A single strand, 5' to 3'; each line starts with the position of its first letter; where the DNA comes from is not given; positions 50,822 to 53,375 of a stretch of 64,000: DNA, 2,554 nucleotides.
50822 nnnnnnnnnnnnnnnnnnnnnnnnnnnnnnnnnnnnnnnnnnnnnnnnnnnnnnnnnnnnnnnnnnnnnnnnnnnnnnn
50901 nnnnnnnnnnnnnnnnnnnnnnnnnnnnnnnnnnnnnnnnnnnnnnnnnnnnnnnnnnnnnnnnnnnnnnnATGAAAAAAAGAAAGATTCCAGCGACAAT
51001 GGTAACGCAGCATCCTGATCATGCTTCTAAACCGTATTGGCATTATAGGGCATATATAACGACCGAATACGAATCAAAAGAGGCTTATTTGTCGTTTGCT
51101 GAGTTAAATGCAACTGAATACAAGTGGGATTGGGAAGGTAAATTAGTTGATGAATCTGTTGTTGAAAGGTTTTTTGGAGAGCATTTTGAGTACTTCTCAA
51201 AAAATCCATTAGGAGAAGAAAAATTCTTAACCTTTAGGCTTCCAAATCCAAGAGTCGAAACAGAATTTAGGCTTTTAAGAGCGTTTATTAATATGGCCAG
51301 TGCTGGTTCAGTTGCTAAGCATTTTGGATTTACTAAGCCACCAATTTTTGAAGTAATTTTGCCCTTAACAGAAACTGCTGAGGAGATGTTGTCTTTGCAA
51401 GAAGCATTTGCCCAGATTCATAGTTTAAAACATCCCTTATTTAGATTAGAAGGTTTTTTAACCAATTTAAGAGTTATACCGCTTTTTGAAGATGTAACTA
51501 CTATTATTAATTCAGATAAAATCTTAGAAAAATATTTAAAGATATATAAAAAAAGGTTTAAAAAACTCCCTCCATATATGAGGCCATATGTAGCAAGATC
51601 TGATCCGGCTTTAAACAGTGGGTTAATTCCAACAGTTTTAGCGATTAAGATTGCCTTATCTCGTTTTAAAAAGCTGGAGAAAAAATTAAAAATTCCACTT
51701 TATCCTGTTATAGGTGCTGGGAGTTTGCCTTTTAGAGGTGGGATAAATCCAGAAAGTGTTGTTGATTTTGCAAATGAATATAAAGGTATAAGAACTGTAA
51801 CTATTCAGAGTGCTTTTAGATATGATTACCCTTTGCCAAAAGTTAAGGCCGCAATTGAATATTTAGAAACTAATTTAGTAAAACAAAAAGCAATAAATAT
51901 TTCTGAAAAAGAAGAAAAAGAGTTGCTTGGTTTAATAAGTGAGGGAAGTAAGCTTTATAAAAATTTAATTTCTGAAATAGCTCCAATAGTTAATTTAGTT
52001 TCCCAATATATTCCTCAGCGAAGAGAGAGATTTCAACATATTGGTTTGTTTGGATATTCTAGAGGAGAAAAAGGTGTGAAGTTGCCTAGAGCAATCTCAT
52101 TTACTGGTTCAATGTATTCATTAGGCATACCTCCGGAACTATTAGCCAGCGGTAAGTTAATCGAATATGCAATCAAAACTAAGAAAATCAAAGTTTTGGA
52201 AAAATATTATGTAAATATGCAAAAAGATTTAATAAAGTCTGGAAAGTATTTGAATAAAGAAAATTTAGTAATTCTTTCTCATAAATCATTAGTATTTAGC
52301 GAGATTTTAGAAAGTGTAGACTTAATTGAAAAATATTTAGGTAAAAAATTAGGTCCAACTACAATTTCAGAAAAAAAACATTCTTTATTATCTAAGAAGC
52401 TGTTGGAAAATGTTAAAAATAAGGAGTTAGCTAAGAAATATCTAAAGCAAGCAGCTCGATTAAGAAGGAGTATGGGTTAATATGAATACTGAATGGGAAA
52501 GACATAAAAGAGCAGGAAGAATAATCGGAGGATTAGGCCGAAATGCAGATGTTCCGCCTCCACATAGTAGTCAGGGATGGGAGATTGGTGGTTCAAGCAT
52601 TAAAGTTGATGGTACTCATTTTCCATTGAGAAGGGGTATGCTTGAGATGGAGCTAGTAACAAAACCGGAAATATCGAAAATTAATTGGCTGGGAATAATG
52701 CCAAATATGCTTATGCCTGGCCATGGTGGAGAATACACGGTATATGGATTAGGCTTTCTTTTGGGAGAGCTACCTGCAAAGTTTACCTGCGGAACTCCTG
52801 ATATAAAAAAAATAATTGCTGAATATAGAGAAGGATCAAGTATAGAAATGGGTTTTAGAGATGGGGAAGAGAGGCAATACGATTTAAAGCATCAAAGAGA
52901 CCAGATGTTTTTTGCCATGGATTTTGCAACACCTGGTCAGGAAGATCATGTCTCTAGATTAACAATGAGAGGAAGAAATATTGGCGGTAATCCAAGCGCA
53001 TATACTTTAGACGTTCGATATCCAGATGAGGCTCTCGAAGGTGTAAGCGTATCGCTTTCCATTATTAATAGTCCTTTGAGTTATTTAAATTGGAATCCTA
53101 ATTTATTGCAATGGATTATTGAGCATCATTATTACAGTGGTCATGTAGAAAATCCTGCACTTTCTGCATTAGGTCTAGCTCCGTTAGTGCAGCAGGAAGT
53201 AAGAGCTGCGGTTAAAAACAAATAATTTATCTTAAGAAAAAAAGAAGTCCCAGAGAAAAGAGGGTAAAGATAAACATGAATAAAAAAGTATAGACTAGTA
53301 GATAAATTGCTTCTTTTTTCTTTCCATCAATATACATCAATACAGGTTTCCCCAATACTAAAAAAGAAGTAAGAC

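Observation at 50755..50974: Terminator/antiterminator leader RNA (candidate riboswitch or attenuator) upstream of archaeal-type PEP carboxylase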

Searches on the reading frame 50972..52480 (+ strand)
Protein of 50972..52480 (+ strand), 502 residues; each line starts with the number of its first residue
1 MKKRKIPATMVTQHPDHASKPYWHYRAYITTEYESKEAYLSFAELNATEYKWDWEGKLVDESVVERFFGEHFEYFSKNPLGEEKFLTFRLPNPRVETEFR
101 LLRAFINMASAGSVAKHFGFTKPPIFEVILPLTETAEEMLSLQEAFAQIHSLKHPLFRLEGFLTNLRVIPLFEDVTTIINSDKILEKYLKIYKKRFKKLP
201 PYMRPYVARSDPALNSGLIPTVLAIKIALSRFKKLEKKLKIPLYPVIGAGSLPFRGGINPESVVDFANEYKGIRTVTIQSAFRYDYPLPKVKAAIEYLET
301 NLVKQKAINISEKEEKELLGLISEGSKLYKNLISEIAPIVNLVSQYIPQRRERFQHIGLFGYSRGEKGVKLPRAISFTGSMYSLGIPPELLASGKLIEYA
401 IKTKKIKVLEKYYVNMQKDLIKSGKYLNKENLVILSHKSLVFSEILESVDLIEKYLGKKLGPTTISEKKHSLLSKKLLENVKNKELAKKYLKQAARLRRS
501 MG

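Call 8: search_protein_families(library=pfam, proteins=[window:50972-52480:+])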
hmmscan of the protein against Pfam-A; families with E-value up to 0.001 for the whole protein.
window:50972-52480:+ (502 aa): 1 family
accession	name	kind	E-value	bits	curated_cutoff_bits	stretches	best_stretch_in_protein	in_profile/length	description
PF14010.12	PEPcase_2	-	8.6e-137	457.1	25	1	6-502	1-493/493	Phosphoenolpyruvate carboxylase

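Call 10: find_related_loci(query=window:50972-52480:+, collection=genome_contigs, flank=3000)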
Query window:50972-52480:+ (502 aa) in genome_contigs; peptide patterns used: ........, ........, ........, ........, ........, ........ (x = any residue, [..] = any of these).
228 stretches matched a pattern; 71 encode a relative of the query (tblastn E <= 1e-3); 71 distinct loci.
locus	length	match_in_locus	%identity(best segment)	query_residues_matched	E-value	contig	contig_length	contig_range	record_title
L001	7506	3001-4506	62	1-502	0e+0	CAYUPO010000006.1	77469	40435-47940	MAG TPA_asm: uncultured Gammaproteobacteria bacterium isolate SRP286056_co1_297 genome assembly, contig: NODE_269_length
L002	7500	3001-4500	61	2-502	0e+0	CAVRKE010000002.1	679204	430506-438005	MAG: Candidatus Levybacteria bacterium isolate MFD01476.bin.1.95 genome assembly, contig: contig_6007, whole genome shot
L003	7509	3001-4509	60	1-502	0e+0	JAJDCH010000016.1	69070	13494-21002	MAG: Candidatus Levyibacteriota bacterium isolate OFTM270 OFTM270_15, whole genome shotgun sequence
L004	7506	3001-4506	62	1-502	0e+0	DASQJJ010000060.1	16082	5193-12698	MAG TPA_asm: Candidatus Eisenbacteria bacterium isolate SMAG_U11883 k141_999772, whole genome shotgun sequence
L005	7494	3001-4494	63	4-502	0e+0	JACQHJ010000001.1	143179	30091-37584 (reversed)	MAG: Candidatus Levyibacteriota bacterium isolate NC_groundwater_1096_Ag_S2p5_37_166 S_2p5_S6_coassembly_k141_261773, wh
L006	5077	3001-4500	61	3-502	0e+0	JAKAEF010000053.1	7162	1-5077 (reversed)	MAG: bacterium isolate WY1.bin131 NODE_17760_length_7162_cov_1.193319, whole genome shotgun sequence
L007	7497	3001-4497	59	3-502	0e+0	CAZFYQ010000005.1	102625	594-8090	MAG TPA_asm: uncultured Gammaproteobacteria bacterium isolate SRP200132_co1_341 genome assembly, contig: NODE_213_length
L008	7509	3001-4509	57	4-502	0e+0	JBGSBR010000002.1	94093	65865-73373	MAG: Weeksellaceae bacterium isolate NCIPD_CMAR_MAG_22 NODE_2_length_94093_cov_7.935522, whole genome shotgun sequence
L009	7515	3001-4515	58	1-502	0e+0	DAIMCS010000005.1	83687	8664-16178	MAG TPA_asm: Patescibacteria group bacterium isolate CTOTU25981 NODE_30_length_83687_cov_10.729482, whole genome shotgun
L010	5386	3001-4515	57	1-502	0e+0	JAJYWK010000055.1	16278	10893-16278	MAG: bacterium isolate FK3.bin112 NODE_7142_length_16278_cov_2.750604, whole genome shotgun sequence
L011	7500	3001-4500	56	4-502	0e+0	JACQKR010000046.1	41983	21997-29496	MAG: Candidatus Levyibacteriota bacterium isolate NC_groundwater_1182_Ag_S-0.1um_43_56 S_p1_S3_coassembly_k141_1886254,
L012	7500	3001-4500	54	4-502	0e+0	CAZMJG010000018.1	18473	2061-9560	MAG TPA_asm: uncultured Gammaproteobacteria bacterium isolate SRP199154_co2_110 genome assembly, contig: NODE_1817_lengt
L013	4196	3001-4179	69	3-395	0e+0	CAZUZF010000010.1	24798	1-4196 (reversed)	MAG TPA_asm: uncultured Gammaproteobacteria bacterium isolate binchicken_co38_1268 genome assembly, contig: NODE_4161_le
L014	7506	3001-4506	55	2-502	0e+0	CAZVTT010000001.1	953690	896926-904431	MAG TPA_asm: uncultured Gammaproteobacteria bacterium isolate SRP292972_co1_32 genome assembly, contig: NODE_3_length_95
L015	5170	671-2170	53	4-502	0e+0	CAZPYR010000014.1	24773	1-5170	MAG TPA_asm: uncultured Gammaproteobacteria bacterium isolate SRP286056_co1_466 genome assembly, contig: NODE_2290_lengt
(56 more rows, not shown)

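Call 38: search_protein_families(library=pfam, proteins=[L004:1845-3008:+, L011:1821-2999:+])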
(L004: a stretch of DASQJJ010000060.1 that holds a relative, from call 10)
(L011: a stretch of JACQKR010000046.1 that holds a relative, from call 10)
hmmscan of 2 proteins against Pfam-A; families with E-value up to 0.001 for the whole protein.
L004:1845-3008:+ (388 aa): 4 families
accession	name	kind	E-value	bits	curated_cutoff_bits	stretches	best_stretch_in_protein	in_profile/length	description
PF00155.27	Aminotran_1_2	-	4.9e-77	260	19.7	1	33-381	2-361/361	Aminotransferase class I and II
PF01041.23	DegT_DnrJ_EryC1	-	2.9e-09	37.1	19.8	1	95-202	43-145/360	DegT/DnrJ/EryC1/StrS aminotransferase family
PF01053.26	Cys_Met_Meta_PP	-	1.9e-06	27.1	27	1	107-205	82-176/381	Cys/Met metabolism PLP-dependent enzyme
PF00266.25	Aminotran_5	-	7.3e-05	22.3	21.5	1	92-202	61-175/371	Aminotransferase class-V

L011:1821-2999:+ (393 aa): 4 families
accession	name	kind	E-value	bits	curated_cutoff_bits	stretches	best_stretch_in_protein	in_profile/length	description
PF00155.27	Aminotran_1_2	-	3.2e-76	257.3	19.7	1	35-385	2-361/361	Aminotransferase class I and II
PF01041.23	DegT_DnrJ_EryC1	-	1.5e-08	34.7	19.8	1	97-204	43-145/360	DegT/DnrJ/EryC1/StrS aminotransferase family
PF01053.26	Cys_Met_Meta_PP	-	7e-07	28.6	27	1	111-205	84-174/381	Cys/Met metabolism PLP-dependent enzyme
PF00266.25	Aminotran_5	-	0.00011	21.8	21.5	1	106-204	77-175/371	Aminotransferase class-V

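Call 39: search_protein_families(library=ncbifam, proteins=[L004:1845-3008:+, window:50972-52480:+])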
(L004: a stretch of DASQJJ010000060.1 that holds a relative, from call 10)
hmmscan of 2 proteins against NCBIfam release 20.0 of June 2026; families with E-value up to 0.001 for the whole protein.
L004:1845-3008:+ (388 aa): 85 families (the best 25 are shown)
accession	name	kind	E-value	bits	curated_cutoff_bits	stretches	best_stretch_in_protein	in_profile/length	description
NF041091.1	asp_aminotase_Arch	equivalog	2.9e-115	385.1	550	1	7-386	2-376/376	aspartate aminotransferase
NF004769.0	PRK06107.1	equivalog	4.7e-93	312.1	617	1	5-385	6-398/402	aspartate transaminase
NF041364.1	GntC_guanitoxin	equivalog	3.5e-91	305.8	415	1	35-384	1-356/356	guanitoxin biosynthesis PLP-dependent (S)-gamma-hydroxy-L-arginine cyclodehydratase GntC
NF005817.0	PRK07683.1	equivalog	1.7e-89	300.2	575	1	1-387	1-383/387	aminotransferase A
NF004975.0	PRK06348.1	equivalog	4.3e-84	282.7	549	1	3-383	4-381/384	pyridoxal phosphate-dependent aminotransferase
NF005816.0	PRK07682.1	equivalog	9.5e-84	281.2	620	1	5-387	6-385/390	aminotransferase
NF006229.0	PRK08361.1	equivalog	5.3e-83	279.2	624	1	4-386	9-389/391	aspartate aminotransferase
NF004770.0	PRK06108.1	subfamily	1.4e-79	267.8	422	1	24-387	28-394/396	pyridoxal phosphate-dependent aminotransferase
NF005588.0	PRK07309.1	equivalog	1.8e-78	264.1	576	1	3-387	5-388/391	pyridoxal phosphate-dependent aminotransferase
NF006230.0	PRK08363.1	equivalog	5.1e-69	233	534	1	19-387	17-394/398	alanine aminotransferase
NF006514.0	PRK08960.1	equivalog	9.4e-69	232.1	554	1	5-386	5-386/388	pyridoxal phosphate-dependent aminotransferase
NF005601.0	PRK07337.1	equivalog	4.3e-68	230.2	496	1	5-385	8-392/394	pyridoxal phosphate-dependent aminotransferase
NF006488.0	PRK08912.1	equivalog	1.5e-64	218.4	498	1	32-386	26-385/387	aminotransferase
NF005855.0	PRK07777.1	equivalog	3.1e-63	214.4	553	1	31-384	27-387/391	pyridoxal phosphate-dependent aminotransferase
NF006569.0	PRK09082.1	subfamily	1.3e-60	205.5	420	1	32-382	30-384/386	methionine aminotransferase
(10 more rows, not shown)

window:50972-52480:+ (502 aa): 1 family
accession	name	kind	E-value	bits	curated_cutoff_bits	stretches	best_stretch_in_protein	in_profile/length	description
TIGR02751.1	PEPCase_arch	equivalog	2.8e-143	478.4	146.05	1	6-502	1-506/506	phosphoenolpyruvate carboxylase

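Call 63: find_encoding_contigs(protein=window:50972-52480:+, flank=2000, max_places=4)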
Protein window:50972-52480:+ (502 aa): 1 contig read that carries it; 1 place shown.
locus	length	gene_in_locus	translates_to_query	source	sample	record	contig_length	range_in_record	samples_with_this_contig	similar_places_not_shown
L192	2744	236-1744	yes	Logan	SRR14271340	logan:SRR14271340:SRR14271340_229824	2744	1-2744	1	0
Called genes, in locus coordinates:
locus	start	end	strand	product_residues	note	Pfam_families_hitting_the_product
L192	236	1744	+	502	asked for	PF14010:PEPcase_2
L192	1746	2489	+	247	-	-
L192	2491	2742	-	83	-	?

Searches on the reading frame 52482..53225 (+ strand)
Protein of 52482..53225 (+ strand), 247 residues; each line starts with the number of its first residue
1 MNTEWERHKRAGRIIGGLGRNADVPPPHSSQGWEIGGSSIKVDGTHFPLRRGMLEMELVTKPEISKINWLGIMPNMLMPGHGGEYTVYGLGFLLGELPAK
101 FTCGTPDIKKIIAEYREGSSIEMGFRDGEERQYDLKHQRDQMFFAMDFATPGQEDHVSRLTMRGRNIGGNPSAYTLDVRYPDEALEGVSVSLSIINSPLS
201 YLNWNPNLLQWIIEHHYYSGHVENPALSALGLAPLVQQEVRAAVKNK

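Call 8: search_protein_families(library=pfam, proteins=[window:52482-53225:+])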
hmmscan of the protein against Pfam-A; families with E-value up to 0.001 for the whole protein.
window:52482-53225:+ (247 aa): 0 families

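Call 39: search_protein_families(library=ncbifam, proteins=[window:52482-53225:+])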
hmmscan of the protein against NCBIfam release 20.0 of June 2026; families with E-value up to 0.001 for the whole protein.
window:52482-53225:+ (247 aa): 0 families
